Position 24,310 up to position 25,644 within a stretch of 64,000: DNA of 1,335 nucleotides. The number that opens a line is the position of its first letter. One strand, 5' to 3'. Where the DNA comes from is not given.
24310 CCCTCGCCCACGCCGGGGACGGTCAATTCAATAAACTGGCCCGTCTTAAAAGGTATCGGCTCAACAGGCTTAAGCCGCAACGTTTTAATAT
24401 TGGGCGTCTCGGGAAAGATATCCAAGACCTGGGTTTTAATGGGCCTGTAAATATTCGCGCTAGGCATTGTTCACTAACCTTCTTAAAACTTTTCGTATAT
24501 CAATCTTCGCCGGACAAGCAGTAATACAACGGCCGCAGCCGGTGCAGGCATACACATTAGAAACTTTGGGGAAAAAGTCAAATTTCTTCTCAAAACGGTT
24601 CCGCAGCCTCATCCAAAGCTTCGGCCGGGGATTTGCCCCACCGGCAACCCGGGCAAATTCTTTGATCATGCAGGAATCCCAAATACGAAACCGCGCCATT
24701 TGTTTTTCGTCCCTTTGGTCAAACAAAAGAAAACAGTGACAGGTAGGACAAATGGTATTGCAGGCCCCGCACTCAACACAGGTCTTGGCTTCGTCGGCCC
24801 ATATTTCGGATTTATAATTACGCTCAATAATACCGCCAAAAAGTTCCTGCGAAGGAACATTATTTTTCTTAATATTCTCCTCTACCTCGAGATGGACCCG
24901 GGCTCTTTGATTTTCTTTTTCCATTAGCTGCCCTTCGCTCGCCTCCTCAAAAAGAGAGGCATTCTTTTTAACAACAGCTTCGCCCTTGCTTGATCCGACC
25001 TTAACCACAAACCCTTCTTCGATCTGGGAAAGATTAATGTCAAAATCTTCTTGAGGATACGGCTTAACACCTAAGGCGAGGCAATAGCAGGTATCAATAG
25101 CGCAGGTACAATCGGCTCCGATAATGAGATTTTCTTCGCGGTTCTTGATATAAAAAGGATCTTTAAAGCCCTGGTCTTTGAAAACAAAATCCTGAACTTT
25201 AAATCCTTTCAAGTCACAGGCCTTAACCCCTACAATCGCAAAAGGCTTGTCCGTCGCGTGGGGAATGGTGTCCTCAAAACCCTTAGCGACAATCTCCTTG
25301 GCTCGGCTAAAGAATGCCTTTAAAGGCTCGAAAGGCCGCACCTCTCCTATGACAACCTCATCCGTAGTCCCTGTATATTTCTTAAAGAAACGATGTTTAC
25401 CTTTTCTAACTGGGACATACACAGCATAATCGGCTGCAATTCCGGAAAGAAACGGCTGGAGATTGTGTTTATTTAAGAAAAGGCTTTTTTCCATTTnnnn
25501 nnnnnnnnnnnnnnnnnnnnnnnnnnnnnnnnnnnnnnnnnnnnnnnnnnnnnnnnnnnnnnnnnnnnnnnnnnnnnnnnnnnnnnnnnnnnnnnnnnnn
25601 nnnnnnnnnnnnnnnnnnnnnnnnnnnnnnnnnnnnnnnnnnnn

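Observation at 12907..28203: Mrp-Mbh type group-4 [NiFe]-hydrogenase operon genetically fused to an AsrAB / sulfhydrogenase-beta-gamma-like NAD(P)H module and an embedded receiver-only regulator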

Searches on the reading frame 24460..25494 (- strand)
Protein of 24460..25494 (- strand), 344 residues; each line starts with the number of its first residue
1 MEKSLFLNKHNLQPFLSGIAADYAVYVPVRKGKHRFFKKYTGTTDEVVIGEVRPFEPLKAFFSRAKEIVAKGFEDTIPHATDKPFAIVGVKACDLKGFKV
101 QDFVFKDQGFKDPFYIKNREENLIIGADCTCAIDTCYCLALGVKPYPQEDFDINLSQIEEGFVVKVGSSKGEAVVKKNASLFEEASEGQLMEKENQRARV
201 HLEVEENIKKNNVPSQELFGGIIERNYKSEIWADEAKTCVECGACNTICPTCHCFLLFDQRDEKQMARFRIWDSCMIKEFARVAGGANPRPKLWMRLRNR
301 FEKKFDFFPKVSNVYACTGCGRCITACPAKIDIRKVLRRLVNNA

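Call 3: search_protein_families(library=pfam, proteins=[window:24460-25494:-])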
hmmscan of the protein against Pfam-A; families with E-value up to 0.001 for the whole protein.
window:24460-25494:- (344 aa): 13 families
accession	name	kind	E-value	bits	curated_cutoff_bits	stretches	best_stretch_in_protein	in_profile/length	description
PF17179.9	Fer4_22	-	1.8e-30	106.1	27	1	238-331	1-95/95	4Fe-4S dicluster domain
PF13237.11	Fer4_10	-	5.5e-08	33.1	25.5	1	313-331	5-26/53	4Fe-4S dicluster domain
PF13183.11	Fer4_8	-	6e-08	33.5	27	1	235-331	1-68/68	4Fe-4S dicluster domain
PF12797.12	Fer4_2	-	5.5e-07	29.6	24.5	1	313-329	6-22/22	4Fe-4S binding domain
PF13187.11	Fer4_9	-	1.4e-06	28.7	27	1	316-340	1-25/52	4Fe-4S dicluster domain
PF00037.32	Fer4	-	8.5e-06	25.8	21.1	1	316-329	7-20/24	4Fe-4S binding domain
PF12838.12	Fer4_7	-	1.2e-05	26.1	27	0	238-331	1-52/52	4Fe-4S dicluster domain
PF13534.11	Fer4_17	-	4.7e-05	24.3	22.2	0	228-250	35-57/61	4Fe-4S dicluster domain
PF14697.11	Fer4_21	-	0.00019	21.9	35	0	316-329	40-53/59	4Fe-4S dicluster domain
PF12837.12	Fer4_6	-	0.00058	20.1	25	1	316-329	8-21/24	4Fe-4S binding domain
PF13484.11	Fer4_16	-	0.00059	21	30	0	317-331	2-16/66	4Fe-4S double cluster binding domain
PF13746.11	Fer4_18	-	0.00063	20.4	27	1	313-337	57-81/114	4Fe-4S dicluster domain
PF25160.1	LdpA_Fe-S-bd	-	0.00084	19.5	27.6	0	316-330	27-41/49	LdpA Fe-S cluster-binding domain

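Call 7: search_protein_families(library=ncbifam, proteins=[window:24460-25494:-], max_evalue=0.00001)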
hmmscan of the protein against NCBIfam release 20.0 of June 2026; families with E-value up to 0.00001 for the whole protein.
window:24460-25494:- (344 aa): 4 families
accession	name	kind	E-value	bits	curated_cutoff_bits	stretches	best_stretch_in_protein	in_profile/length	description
NF040829.1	sulfhyd_ShyB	equivalog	4.3e-58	196.9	690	1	7-339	6-328/334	NAD(P)-dependent hydrogenase/sulfhydrogenase 2 subunit beta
NF040833.1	sulfhyd_HydB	equivalog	1.3e-47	162.4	750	1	7-341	6-336/367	NADPH-dependent hydrogenase/sulfhydrogenase 1 subunit beta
TIGR02910.1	sulfite_red_A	equivalog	2.2e-38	132.3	323.15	1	7-342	5-328/334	anaerobic sulfite reductase subunit AsrA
NF041837.1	rnfC_Methano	equivalog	7.6e-06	25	650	0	312-338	394-420/438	Rnf electron transport complex subunit RnfC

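Call 9: search_solved_structures(query=window:24460-25494:-, max_evalue=0.01)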
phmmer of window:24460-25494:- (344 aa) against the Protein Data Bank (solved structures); distinct sequences matched with E-value up to 0.01: 4.
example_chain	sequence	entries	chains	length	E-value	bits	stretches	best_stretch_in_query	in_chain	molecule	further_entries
9nez_B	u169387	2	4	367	3.7e-42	147.7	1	7-341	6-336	Sulfhydrogenase 1 subunit beta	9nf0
9t1s_M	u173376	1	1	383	9.5e-05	24.7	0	174-254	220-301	formate dehydrogenase (coenzyme F420)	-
8rvu_E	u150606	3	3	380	0.00023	23.4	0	201-255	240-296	Formate dehydrogenase, beta subunit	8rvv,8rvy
7bkb_E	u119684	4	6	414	0.0069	18.5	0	227-255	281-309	Formate dehydrogenase, beta subunit (F420)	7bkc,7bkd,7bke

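Call 11: find_homologous_proteins(query=window:24460-25494:-, max_evalue=1e-20)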
Query window:24460-25494:- (344 aa): 3364 proteins with E <= 1e-20 among 5075 candidates; the best 120 are listed.
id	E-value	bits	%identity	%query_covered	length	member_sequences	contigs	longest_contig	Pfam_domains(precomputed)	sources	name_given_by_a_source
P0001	6.9e-213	724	90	100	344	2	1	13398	PF17179.10,PF12797.13,PF00037.33,PF12838.13,PF13237.12,PF13183.12,PF13187.12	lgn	-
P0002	8.3e-173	592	72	100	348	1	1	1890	PF17179.10,PF12797.13,PF00037.33,PF13746.12,PF13237.12,PF13183.12,PF13187.12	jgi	jgi:sulfhydrogenase subunit beta (sulfur reductase)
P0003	6.2e-172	589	72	99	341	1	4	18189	PF17179.10,PF12797.13,PF00037.33,PF12838.13,PF13534.12,PF13237.12,PF13183.12,PF13187.12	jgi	-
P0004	4.3e-171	587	72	97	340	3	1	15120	PF17179.10,PF12797.13,PF12838.13,PF13237.12,PF13183.12,PF13187.12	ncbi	-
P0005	1.2e-170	585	72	99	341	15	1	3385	PF17179.10,PF12797.13,PF12838.13,PF13237.12,PF13183.12,PF13187.12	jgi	-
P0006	1.4e-170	585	70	98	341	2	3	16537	PF17179.10,PF12797.13,PF00037.33,PF12838.13,PF13534.12,PF13237.12,PF13183.12,PF13187.12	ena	-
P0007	1.5e-169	581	70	99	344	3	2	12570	PF17179.10,PF12797.13,PF00037.33,PF13746.12,PF12838.13,PF13237.12,PF13183.12,PF13187.12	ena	-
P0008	3.0e-169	581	69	99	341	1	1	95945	PF17179.10,PF12797.13,PF00037.33,PF13237.12,PF13183.12,PF13187.12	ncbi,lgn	-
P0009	1.5e-168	578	70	99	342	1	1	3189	PF17179.10,PF12797.13,PF00037.33,PF12838.13,PF13237.12,PF13183.12,PF13187.12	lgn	-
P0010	2.1e-168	578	70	99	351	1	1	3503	PF17179.10,PF12797.13,PF00037.33,PF13746.12,PF12838.13,PF13237.12,PF13183.12,PF13187.12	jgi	-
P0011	4.0e-168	577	69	98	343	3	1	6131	PF17179.10,PF12797.13,PF00037.33,PF13746.12,PF13534.12,PF13237.12,PF13183.12,PF13187.12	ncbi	ncbi:MAG: 4Fe-4S dicluster domain-containing protein [bacterium]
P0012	4.5e-168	577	70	98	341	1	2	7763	PF17179.10,PF12797.13,PF13237.12,PF13183.12,PF13187.12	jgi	jgi:sulfhydrogenase subunit beta (sulfur reductase)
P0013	6.3e-168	576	69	99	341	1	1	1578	PF17179.10,PF12797.13,PF13534.12,PF13237.12,PF13183.12,PF13187.12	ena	-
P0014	7.7e-168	576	70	100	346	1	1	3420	PF17179.10,PF12797.13,PF00037.33,PF12838.13,PF13534.12,PF13237.12,PF13183.12,PF13187.12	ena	-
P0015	8.3e-168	576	71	99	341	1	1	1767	PF17179.10,PF13746.12,PF12838.13,PF13237.12,PF13183.12,PF13187.12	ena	-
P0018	1.9e-167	575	70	99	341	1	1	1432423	PF14697.12,PF17179.10,PF12797.13,PF00037.33,PF13746.12,PF12838.13,PF13534.12,PF13237.12,PF13183.12,PF13187.12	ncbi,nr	ncbi:MAG: 4Fe-4S dicluster domain-containing protein [Candidatus Omnitrophota bacterium]|nr:MAG: 4Fe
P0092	1.2e-161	556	67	100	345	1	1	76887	PF17179.10,PF12797.13,PF00037.33,PF13746.12,PF13534.12,PF13237.12,PF13183.12,PF13187.12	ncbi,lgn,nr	ncbi:MAG: 4Fe-4S dicluster domain-containing protein [Elusimicrobia bacterium]|nr:4Fe-4S dicluster d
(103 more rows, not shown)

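Call 13: find_encoding_contigs(protein=P0018, flank=10000, max_places=2)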
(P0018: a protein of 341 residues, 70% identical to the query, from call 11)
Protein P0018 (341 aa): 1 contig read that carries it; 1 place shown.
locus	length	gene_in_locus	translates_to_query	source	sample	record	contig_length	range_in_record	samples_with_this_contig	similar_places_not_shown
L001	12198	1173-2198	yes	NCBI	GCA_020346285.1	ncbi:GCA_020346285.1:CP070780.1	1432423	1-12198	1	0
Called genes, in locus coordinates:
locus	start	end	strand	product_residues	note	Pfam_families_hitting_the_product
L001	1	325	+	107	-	?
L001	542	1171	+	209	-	PF06971:Put_DNA-bind_N, PF01408:GFO_IDH_MocA (weak), PF02629:CoA_binding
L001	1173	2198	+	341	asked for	PF13237:Fer4_10 (faint), PF13746:Fer4_18 (faint), PF13187:Fer4_9 (faint), PF13534:Fer4_17 (faint), PF12838:Fer4_7 (faint), PF14697:Fer4_21 (faint), PF13183:Fer4_8, PF17179:Fer4_22, +2 more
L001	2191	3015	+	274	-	PF00970:FAD_binding_6 (weak), PF00175:NAD_binding_1, PF10418:DHODB_Fe-S_bind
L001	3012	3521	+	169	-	PF00037:Fer4 (faint), PF13237:Fer4_10 (faint), PF12800:Fer4_4 (faint), PF13484:Fer4_16 (faint), PF13247:Fer4_11, PF12838:Fer4_7 (weak), PF13187:Fer4_9 (weak)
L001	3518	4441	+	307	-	PF00146:NADHdh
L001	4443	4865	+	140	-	PF01058:Oxidored_q6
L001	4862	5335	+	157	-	PF00329:Complex1_30kDa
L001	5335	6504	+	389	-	PF00374:NiFeSe_Hases, PF00346:Complex1_49kDa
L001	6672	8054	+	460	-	PF02310:B12-binding, PF04055:Radical_SAM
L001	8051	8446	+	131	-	-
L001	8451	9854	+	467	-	-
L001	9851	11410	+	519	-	PF13231:PMT_2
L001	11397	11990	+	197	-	PF08645:PNK3P, PF00702:Hydrolase, PF13419:HAD_2 (weak), PF13242:Hydrolase_like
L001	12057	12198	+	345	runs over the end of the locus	PF01073:3Beta_HSD, PF01370:Epimerase, PF02719:Polysacc_synt_2, PF04321:RmlD_sub_bind, PF07993:NAD_binding_4, PF16363:GDP_Man_Dehyd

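Call 14: find_encoding_contigs(protein=P0092, flank=10000, max_places=2)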
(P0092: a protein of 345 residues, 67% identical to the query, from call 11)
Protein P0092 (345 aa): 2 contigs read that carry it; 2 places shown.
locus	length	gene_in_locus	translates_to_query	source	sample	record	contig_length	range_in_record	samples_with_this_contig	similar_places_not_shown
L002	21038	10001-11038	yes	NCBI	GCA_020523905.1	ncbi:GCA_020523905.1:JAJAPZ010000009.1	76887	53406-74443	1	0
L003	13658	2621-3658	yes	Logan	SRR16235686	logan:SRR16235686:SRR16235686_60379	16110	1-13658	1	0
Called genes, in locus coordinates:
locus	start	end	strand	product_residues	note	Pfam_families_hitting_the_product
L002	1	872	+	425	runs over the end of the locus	PF07676:PD40 (faint)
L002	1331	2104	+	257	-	PF00106:adh_short, PF08659:KR, PF13561:adh_short_C2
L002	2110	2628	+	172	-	PF00990:GGDEF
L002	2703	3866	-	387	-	PF13428:TPR_14 (faint), PF07719:TPR_2 (faint), PF13174:TPR_6 (faint), PF14559:TPR_19 (faint), PF21033:RMD1-3 (faint)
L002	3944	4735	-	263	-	PF02673:BacA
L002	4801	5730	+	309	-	PF20030:bpMoxR (weak), PF00004:AAA, PF07726:AAA_3, PF07728:AAA_5, PF17863:AAA_lid_2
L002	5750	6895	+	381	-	-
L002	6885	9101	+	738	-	PF11992:TgpA_N, PF01841:Transglut_core, PF13559:DUF4129 (weak)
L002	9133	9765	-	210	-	PF03807:F420_oxidored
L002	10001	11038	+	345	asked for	PF13534:Fer4_17 (faint), PF13746:Fer4_18 (faint), PF13187:Fer4_9 (faint), PF00037:Fer4 (faint), PF12797:Fer4_2 (faint), PF13183:Fer4_8, PF13237:Fer4_10 (faint), PF17179:Fer4_22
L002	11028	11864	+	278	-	PF00970:FAD_binding_6 (faint), PF00175:NAD_binding_1, PF10418:DHODB_Fe-S_bind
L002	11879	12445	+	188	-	PF13484:Fer4_16 (faint), PF13237:Fer4_10 (faint), PF00037:Fer4 (faint), PF12800:Fer4_4 (faint), PF13247:Fer4_11, PF12838:Fer4_7 (weak), PF13187:Fer4_9 (weak)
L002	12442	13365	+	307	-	PF00146:NADHdh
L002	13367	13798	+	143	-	PF01058:Oxidored_q6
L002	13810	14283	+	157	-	PF00329:Complex1_30kDa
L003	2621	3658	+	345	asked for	PF13534:Fer4_17 (faint), PF13746:Fer4_18 (faint), PF13187:Fer4_9 (faint), PF00037:Fer4 (faint), PF12797:Fer4_2 (faint), PF13183:Fer4_8, PF13237:Fer4_10 (faint), PF17179:Fer4_22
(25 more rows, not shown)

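Call 24: find_related_loci(query=A1, collection=genome_contigs, flank=10000)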
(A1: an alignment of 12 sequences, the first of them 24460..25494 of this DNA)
Query A1 (344 aa) in genome_contigs; peptide patterns used: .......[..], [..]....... (x = any residue, [..] = any of these).
600 stretches matched a pattern (row limit reached: there are more); 541 encode a relative of the query (tblastn E <= 1e-3); the best 80 are kept; 80 distinct loci.
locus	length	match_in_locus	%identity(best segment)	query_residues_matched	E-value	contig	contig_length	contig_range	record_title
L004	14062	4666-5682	70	6-344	3e-171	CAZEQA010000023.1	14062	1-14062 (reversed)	MAG TPA_asm: uncultured Planctomycetia bacterium isolate binchicken_co34_26 genome assembly, contig: NODE_7271_length_14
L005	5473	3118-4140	68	4-344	1e-168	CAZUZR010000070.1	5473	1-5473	MAG TPA_asm: uncultured Planctomycetia bacterium isolate binchicken_co266_232 genome assembly, contig: NODE_35313_length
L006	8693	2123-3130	68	6-341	4e-163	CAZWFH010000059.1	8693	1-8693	MAG TPA_asm: uncultured Atribacterota bacterium isolate binchicken_co228_37 genome assembly, contig: NODE_12605_length_8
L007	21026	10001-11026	66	1-343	1e-162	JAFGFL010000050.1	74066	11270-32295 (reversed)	MAG: Candidatus Omnitrophota bacterium isolate Zod_Metabat.1316 k87_8380711, whole genome shotgun sequence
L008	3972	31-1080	65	6-344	6e-167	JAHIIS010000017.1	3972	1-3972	MAG: Candidatus Omnitrophota bacterium isolate KR11_S3.mb.51 KR11_S3.mb.51_k141_54489, whole genome shotgun sequence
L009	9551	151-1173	65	4-344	5e-161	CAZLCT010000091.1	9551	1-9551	MAG TPA_asm: uncultured bacterium isolate binchicken_co256_57 genome assembly, contig: NODE_19760_length_9551_cov_5.2675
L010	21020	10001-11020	66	3-342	8e-161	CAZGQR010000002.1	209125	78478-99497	MAG TPA_asm: uncultured Planctomycetia bacterium isolate binchicken_co334_155 genome assembly, contig: NODE_32_length_20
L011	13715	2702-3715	68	6-343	6e-161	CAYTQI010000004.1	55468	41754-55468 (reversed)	MAG TPA_asm: uncultured Planctomycetia bacterium isolate binchicken_co334_10 genome assembly, contig: NODE_825_length_55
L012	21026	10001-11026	66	3-344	9e-160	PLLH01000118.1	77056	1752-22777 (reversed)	MAG: Elusimicrobia bacterium isolate fen_1177 73.20120800_E3X.47_contig_1002, whole genome shotgun sequence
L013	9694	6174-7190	66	6-344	2e-159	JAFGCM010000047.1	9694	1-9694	MAG: Candidatus Omnitrophota bacterium isolate Zod_Metabat.1113 k87_6692700, whole genome shotgun sequence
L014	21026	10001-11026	67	3-344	2e-165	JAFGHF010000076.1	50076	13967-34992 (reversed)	MAG: Candidatus Omnitrophota bacterium isolate Zod_Metabat.1437 k87_14834705, whole genome shotgun sequence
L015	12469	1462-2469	66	6-341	7e-159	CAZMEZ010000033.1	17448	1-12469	MAG TPA_asm: uncultured Planctomycetia bacterium isolate SRP141376_co1_78 genome assembly, contig: NODE_6706_length_1744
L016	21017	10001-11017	65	6-344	1e-157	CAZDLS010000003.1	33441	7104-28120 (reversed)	MAG TPA_asm: uncultured Planctomycetia bacterium isolate SRP214966_co2_480 genome assembly, contig: NODE_1525_length_334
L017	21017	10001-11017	65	6-344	7e-157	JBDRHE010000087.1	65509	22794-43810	MAG: Candidatus Omnitrophota bacterium isolate MEGAHIT-group-1.488 k141_2584658, whole genome shotgun sequence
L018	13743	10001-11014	64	6-343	5e-156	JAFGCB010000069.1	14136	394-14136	MAG: Candidatus Omnitrophota bacterium isolate Zod_Metabat.1076 k87_13307321, whole genome shotgun sequence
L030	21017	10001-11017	60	6-344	6e-148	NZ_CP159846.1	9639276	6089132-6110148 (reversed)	Desulfosarcina variabilis str. Montpellier chromosome, complete genome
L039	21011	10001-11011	59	6-343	7e-135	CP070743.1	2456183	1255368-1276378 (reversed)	MAG: Nitrospirota bacterium isolate bin371 chromosome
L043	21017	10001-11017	55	5-342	7e-126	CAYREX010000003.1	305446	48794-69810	MAG TPA_asm: uncultured bacterium isolate SRP332253_co2_139 genome assembly, contig: NODE_7_length_305446_cov_8.792165,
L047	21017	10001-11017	51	6-344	1e-116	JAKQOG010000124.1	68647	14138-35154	MAG: Candidatus Hydrogenedentota bacterium isolate USDV_metabat.86 k141_176357, whole genome shotgun sequence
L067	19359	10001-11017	47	1-341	9e-101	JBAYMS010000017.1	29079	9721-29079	MAG: Candidatus Omnitrophota bacterium isolate SO_2016_LW1_45 scaffold01358_LW64-88_2016, whole genome shotgun sequence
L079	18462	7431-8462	40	1-344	4e-89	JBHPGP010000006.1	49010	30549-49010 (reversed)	Candidatus Omnitrophota bacterium isolate SAG AM-311-M22 NODE_6_length_49010_cov_28.038157, whole genome shotgun sequenc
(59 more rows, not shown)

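Call 38: search_solved_structures(query=window:24460-25494:-, max_evalue=1e-10, show_alignments=1)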
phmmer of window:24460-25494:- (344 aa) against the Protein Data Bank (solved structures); distinct sequences matched with E-value up to 1e-10: 1.
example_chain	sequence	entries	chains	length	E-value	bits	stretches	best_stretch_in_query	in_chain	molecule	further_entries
9nez_B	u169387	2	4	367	3.7e-42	147.7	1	7-341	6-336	Sulfhydrogenase 1 subunit beta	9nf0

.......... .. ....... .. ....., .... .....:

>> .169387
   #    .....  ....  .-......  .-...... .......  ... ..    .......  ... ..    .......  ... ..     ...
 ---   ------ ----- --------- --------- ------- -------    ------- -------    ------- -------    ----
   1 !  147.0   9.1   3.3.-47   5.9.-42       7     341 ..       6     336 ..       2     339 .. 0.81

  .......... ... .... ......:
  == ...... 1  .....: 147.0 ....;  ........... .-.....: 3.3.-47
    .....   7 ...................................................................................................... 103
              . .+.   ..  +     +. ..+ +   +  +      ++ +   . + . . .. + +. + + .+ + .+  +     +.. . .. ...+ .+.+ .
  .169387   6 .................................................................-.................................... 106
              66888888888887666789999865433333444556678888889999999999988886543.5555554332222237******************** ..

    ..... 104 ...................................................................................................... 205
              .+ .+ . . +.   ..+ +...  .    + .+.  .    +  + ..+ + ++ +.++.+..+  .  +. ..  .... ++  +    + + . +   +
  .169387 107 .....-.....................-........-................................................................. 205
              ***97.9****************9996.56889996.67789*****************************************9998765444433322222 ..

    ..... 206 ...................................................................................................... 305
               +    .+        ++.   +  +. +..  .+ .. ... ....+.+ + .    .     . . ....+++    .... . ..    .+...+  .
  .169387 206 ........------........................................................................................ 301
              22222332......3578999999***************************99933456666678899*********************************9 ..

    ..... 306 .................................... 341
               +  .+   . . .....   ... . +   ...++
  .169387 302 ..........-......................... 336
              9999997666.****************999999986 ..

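Call 42: search_protein_families(library=pfam, alignment_id=A2, max_evalue=0.00001)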
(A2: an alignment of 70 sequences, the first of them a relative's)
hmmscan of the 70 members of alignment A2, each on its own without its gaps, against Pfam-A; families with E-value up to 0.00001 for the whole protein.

A. member 1, L001:491-1171:+ (226 aa): 3 families
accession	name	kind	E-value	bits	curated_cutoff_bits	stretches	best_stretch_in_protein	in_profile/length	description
PF02629.25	CoA_binding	-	1.1e-22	81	22.3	1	98-195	1-96/97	CoA binding domain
PF06971.19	Put_DNA-bind_N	-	1.4e-16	60.7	27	1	22-69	1-48/49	Putative DNA-binding protein N-terminus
PF01408.29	GFO_IDH_MocA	-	5.2e-07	30.8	24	1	102-191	2-91/120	Oxidoreductase family, NAD-binding Rossmann fold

B. families by the number of members that match (of 70 scanned): 70 families (the first 25 are shown)
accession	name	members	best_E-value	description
PF02629.25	CoA_binding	15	7.9e-25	CoA binding domain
PF06971.19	Put_DNA-bind_N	15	2.9e-17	Putative DNA-binding protein N-terminus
PF09383.16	NIL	11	2.8e-17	NIL domain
PF00037.32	Fer4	11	3.2e-17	4Fe-4S binding domain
PF12838.12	Fer4_7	11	1.1e-16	4Fe-4S dicluster domain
PF12837.12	Fer4_6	11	4.1e-14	4Fe-4S binding domain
PF12797.12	Fer4_2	11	6.1e-13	4Fe-4S binding domain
PF13187.11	Fer4_9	11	2.9e-12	4Fe-4S dicluster domain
PF13237.11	Fer4_10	11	4.3e-12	4Fe-4S dicluster domain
PF14697.11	Fer4_21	11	2.5e-10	4Fe-4S dicluster domain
PF12800.12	Fer4_4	11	2e-09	4Fe-4S binding domain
PF13484.11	Fer4_16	11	6e-08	4Fe-4S double cluster binding domain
PF13183.11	Fer4_8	9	1e-07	4Fe-4S dicluster domain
PF01408.29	GFO_IDH_MocA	8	5.6e-09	Oxidoreductase family, NAD-binding Rossmann fold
PF00361.26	Proton_antipo_M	4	1.9e-59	NADH:quinone oxidoreductase/Mrp antiporter, TM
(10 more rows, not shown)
